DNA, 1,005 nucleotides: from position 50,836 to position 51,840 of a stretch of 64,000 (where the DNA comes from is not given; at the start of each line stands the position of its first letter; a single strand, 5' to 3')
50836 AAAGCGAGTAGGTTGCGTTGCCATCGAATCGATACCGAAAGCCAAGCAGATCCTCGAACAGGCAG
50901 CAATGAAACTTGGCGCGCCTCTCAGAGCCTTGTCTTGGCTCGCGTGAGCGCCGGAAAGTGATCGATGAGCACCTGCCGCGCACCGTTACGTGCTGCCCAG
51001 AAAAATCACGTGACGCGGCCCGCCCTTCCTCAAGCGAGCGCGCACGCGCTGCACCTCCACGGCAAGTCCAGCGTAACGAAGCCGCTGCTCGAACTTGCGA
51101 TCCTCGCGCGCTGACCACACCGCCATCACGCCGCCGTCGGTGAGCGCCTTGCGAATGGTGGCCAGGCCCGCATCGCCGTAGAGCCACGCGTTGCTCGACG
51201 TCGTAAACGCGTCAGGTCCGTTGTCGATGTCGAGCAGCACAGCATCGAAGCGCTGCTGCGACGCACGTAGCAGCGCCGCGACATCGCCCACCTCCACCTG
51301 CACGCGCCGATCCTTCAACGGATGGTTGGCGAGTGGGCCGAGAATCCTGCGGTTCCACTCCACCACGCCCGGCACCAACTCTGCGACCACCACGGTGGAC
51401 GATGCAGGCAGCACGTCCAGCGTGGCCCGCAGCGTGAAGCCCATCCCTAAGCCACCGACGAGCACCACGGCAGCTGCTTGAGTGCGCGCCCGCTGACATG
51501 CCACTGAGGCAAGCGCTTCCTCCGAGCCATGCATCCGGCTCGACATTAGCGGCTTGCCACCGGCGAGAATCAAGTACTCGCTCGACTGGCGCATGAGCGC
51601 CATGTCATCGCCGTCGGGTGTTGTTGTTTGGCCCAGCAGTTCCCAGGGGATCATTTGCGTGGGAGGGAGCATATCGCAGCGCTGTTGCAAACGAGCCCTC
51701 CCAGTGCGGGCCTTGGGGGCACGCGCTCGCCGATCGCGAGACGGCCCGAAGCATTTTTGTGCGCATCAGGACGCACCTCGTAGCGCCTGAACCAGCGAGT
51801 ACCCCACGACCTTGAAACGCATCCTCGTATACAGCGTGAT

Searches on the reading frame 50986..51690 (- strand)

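Call 17: search_protein_families(library=pfam, proteins=[window:50986-51690:-], max_evalue=0.001)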
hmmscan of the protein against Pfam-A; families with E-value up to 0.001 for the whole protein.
window:50986-51690:- (234 aa): 2 families
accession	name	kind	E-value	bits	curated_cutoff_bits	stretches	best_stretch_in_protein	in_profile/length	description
PF01564.23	Spermine_synth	-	4.2e-08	33.4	22.9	1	57-191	5-130/186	Spermine/spermidine synthase domain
PF05430.17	Methyltransf_30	-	0.0002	21.7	22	1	127-222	30-117/124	S-adenosyl-L-methionine-dependent methyltransferase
